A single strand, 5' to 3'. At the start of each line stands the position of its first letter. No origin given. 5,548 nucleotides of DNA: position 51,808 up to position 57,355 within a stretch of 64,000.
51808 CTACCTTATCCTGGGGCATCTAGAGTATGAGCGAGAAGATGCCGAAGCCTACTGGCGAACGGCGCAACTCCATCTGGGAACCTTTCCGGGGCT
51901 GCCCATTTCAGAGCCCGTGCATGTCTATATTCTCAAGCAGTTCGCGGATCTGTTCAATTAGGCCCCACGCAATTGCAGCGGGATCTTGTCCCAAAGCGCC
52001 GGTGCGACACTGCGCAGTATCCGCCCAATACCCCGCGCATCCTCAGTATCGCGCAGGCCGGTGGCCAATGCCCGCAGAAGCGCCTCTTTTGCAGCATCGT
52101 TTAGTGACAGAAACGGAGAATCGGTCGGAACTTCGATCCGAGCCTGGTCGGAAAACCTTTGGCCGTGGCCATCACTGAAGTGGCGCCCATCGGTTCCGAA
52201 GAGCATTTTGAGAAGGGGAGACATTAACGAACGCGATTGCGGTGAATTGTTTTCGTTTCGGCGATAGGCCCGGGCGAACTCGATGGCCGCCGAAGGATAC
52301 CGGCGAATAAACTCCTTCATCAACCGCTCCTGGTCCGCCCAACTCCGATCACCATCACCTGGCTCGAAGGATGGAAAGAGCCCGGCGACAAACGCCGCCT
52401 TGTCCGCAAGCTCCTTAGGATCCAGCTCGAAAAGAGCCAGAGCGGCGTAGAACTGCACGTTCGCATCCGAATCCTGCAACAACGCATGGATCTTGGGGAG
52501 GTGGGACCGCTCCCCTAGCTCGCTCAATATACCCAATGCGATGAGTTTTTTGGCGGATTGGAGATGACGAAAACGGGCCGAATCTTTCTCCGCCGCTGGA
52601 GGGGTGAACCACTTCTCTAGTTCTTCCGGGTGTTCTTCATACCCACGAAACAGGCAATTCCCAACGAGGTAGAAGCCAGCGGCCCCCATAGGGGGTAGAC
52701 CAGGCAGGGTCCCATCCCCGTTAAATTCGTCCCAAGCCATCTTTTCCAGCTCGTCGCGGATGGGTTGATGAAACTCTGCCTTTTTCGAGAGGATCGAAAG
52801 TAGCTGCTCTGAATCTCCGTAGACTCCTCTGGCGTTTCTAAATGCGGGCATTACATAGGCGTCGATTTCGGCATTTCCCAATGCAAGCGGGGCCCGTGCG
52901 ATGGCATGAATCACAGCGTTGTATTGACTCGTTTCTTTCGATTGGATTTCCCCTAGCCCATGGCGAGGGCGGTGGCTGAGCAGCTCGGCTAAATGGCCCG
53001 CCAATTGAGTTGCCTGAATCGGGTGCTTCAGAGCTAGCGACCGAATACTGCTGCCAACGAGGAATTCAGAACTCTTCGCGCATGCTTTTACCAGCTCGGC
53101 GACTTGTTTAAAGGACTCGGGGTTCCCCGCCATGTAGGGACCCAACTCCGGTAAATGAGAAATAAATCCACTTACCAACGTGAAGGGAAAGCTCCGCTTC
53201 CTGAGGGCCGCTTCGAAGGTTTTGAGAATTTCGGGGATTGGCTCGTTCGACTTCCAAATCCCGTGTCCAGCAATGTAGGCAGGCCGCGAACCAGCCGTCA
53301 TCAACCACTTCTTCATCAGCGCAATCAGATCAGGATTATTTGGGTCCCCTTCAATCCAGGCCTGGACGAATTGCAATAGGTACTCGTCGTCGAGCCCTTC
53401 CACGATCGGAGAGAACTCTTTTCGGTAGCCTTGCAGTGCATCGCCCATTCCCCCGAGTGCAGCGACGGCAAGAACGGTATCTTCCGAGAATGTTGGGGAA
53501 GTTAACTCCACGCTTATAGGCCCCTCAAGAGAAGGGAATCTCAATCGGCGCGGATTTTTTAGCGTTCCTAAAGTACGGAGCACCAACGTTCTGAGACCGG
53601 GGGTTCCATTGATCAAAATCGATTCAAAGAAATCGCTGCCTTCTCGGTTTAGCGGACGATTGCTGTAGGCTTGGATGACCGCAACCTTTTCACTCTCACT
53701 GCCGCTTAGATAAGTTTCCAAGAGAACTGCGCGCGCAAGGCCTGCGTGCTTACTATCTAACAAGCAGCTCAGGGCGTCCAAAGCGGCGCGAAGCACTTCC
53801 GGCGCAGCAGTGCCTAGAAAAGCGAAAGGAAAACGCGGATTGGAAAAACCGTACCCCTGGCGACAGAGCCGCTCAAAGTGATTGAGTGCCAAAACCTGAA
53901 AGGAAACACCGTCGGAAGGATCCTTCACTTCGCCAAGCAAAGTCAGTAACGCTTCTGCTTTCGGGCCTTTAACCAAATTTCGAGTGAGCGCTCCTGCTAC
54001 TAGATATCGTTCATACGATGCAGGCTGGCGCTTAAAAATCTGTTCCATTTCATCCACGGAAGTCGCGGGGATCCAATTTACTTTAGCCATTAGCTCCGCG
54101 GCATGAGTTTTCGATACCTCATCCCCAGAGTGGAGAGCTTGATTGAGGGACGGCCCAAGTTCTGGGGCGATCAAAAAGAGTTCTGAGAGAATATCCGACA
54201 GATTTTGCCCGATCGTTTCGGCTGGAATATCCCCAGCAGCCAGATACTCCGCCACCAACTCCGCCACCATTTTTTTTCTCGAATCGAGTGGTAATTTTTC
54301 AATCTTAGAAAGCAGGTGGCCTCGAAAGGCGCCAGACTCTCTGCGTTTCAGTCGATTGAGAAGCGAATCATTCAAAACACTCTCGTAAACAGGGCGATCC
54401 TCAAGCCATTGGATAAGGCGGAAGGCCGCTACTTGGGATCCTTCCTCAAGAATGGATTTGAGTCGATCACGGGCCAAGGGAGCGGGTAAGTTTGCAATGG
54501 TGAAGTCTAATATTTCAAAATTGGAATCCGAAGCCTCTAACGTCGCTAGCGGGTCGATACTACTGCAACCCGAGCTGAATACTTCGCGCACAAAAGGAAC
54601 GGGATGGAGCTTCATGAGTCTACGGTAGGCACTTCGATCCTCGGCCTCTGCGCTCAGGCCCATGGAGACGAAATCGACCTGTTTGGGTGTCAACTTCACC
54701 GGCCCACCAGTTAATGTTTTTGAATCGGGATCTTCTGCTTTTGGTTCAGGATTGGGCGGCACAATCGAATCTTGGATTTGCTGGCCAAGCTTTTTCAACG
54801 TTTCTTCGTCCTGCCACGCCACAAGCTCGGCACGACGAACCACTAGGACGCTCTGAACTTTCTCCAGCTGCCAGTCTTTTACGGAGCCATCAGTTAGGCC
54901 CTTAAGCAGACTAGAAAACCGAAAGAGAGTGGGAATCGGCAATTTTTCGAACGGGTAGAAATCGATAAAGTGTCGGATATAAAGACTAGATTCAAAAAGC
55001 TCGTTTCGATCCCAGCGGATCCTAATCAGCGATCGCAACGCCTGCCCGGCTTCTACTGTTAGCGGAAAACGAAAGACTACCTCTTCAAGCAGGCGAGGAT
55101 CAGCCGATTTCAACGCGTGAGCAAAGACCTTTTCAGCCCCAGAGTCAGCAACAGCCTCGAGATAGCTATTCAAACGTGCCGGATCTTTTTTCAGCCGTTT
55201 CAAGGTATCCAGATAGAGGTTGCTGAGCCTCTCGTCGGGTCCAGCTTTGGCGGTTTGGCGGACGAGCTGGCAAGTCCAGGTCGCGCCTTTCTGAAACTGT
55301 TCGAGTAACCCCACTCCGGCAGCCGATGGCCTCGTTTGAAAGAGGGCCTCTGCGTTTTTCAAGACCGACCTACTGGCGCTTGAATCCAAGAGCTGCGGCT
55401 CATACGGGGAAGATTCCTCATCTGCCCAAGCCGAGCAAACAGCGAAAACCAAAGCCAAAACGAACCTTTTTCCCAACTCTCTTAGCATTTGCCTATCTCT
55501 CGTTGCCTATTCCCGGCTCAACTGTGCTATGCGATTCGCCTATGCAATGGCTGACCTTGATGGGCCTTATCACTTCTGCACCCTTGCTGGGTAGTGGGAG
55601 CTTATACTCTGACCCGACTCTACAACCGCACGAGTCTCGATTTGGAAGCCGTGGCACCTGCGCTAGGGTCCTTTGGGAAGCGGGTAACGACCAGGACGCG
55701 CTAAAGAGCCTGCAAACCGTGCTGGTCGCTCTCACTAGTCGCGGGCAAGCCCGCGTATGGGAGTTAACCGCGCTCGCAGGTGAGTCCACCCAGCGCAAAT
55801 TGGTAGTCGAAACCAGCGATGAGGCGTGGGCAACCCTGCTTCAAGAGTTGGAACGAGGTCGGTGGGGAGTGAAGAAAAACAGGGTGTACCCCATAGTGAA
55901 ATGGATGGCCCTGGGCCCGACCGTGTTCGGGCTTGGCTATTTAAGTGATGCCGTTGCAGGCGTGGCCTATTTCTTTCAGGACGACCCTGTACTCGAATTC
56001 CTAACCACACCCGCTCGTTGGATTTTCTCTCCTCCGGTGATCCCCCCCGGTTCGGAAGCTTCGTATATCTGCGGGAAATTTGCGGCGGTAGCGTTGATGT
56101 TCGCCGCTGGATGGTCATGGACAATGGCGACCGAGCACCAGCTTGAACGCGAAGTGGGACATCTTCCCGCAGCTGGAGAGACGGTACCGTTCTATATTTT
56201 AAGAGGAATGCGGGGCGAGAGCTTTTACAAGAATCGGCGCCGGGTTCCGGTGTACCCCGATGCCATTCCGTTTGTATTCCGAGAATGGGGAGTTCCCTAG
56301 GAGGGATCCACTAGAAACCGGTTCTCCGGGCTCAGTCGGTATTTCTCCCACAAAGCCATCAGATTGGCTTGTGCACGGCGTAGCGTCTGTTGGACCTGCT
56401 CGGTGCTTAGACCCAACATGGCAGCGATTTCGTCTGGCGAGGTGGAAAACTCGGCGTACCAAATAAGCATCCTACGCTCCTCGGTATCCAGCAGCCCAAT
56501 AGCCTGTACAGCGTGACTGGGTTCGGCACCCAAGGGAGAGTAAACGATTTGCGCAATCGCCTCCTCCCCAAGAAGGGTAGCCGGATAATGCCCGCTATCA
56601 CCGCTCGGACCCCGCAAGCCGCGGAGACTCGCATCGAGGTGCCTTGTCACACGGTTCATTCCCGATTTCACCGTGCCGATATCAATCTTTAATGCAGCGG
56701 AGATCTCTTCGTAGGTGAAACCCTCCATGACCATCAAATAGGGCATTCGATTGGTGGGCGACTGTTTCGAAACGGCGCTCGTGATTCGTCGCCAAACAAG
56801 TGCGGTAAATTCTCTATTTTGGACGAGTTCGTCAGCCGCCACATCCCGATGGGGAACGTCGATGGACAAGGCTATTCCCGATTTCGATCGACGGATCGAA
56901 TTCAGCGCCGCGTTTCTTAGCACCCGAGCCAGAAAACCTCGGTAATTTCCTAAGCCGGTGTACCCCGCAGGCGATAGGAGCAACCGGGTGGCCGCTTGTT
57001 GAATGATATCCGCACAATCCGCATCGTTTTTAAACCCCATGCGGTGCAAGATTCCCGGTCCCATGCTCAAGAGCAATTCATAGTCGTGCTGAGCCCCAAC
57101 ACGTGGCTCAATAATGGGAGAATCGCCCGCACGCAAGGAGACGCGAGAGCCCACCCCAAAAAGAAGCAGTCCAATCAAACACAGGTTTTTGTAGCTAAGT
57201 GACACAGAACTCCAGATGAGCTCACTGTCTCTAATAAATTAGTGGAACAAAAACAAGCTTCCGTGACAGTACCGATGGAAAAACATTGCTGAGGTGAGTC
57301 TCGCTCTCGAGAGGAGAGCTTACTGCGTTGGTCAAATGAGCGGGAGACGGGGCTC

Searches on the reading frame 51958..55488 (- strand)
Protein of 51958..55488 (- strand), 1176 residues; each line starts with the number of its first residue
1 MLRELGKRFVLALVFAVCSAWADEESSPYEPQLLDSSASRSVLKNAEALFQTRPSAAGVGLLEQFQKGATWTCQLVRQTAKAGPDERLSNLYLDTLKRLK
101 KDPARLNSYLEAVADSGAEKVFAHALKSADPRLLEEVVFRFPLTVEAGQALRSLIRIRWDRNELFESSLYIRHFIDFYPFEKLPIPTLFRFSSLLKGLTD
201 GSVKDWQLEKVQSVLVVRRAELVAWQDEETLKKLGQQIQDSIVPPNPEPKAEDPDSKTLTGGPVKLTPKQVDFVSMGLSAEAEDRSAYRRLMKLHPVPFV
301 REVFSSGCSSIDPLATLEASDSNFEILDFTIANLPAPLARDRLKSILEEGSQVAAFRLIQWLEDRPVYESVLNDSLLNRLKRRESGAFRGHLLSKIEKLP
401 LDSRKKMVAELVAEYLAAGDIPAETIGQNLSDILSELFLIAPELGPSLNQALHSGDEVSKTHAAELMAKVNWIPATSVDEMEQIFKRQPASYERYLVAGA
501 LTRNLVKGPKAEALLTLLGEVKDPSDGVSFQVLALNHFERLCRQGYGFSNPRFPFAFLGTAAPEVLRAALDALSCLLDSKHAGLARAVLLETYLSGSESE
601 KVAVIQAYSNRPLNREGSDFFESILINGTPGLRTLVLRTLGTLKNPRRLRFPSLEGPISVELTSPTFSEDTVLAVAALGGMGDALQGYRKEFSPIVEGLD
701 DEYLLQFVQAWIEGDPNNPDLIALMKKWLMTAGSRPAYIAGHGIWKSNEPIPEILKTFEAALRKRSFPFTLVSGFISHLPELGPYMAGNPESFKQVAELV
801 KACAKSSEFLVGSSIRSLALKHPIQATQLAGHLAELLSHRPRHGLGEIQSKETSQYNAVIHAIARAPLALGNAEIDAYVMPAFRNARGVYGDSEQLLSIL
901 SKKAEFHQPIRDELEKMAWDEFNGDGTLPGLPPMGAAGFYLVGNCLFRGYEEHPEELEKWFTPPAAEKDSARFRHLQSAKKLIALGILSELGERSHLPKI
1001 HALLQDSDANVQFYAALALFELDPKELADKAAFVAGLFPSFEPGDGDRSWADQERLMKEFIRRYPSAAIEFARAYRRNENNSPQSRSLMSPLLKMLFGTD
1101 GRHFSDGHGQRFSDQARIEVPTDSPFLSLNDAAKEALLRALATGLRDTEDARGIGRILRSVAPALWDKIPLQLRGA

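Call 18: search_protein_families(library=pfam, proteins=[window:51958-55488:-], max_evalue=0.001)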
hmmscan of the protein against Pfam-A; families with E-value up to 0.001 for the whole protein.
window:51958-55488:- (1176 aa): 1 family
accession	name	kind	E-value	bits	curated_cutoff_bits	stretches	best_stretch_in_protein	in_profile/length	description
PF13646.12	HEAT_2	-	2.6e-05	24.9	27.7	0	982-1025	18-61/88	HEAT repeats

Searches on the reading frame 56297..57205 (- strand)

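Call 93: search_protein_families(library=pfam, proteins=[window:56297-57205:-], max_evalue=0.00001)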
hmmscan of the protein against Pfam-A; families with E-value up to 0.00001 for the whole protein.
window:56297-57205:- (302 aa): 3 families
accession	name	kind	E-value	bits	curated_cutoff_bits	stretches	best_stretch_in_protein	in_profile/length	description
PF08281.18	Sigma70_r4_2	-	3.1e-14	52.8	25.7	1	234-278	6-50/54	Sigma-70, region 4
PF04545.22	Sigma70_r4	-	8e-08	32.1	24.1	0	236-281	2-47/50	Sigma-70, region 4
PF04542.20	Sigma70_r2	-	7.1e-06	26.2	24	0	52-108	12-69/71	Sigma-70 region 2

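Call 110: search_protein_families(library=ncbifam, proteins=[window:56297-57205:-], max_evalue=0.00001)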
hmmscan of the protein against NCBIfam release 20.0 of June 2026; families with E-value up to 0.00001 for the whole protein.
window:56297-57205:- (302 aa): 21 families
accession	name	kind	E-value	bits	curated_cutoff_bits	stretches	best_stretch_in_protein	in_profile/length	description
TIGR02937.1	sigma70-ECF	superfamily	7.6e-17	61.4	42.9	2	58-190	22-161/165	sigma-70 family RNA polymerase sigma factor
TIGR02983.1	SigE-fam_strep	subfamily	1.5e-11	44.4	141.55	1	59-194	28-158/162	SigE family RNA polymerase sigma factor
TIGR02985.1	Sig70_bacteroi1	subfamily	3.4e-11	43.6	126.4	1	59-193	23-161/162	RNA polymerase sigma-70 factor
NF005385.0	PRK06930.1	subfamily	4.8e-11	42.7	136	0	122-190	89-158/170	positive control sigma-like factor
NF007229.0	PRK09647.1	equivalog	5e-11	42.4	265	1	60-195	67-203/220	RNA polymerase sigma factor SigE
NF058625.1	sigma_PG0214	equivalog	1e-10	41.6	130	1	59-189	26-156/170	GFO_1088 family ECF-type sigma factor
TIGR02947.1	SigH_actino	hypoth_equivalog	2.6e-10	40.3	251.55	1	59-194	33-179/193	RNA polymerase sigma-70 factor, TIGR02947 family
NF007216.0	PRK09638.1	equivalog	9e-10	38.6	194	1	64-190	45-170/180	RNA polymerase sigma factor SigY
NF009198.0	PRK12546.1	equivalog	2.4e-09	37.2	270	1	60-193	30-160/188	RNA polymerase sigma factor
NF008888.0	PRK11922.1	equivalog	9.5e-09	35.2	204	0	57-194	50-196/231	RNA polymerase sigma factor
NF007225.0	PRK09643.1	equivalog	1.8e-08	34.4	190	1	58-202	48-190/204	RNA polymerase sigma factor SigM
TIGR02950.1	SigM_subfam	subfamily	2.4e-08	34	147.95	0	65-194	28-158/159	RNA polymerase sigma factor, SigM family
NF009189.0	PRK12537.1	equivalog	1.6e-07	31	261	1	59-188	45-175/182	RNA polymerase sigma factor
NF004113.0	PRK05602.1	equivalog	2.2e-07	30.7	208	0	59-198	67-205/211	RNA polymerase sigma factor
NF009164.0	PRK12511.1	equivalog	4e-07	29.7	185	1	59-189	26-154/182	RNA polymerase sigma factor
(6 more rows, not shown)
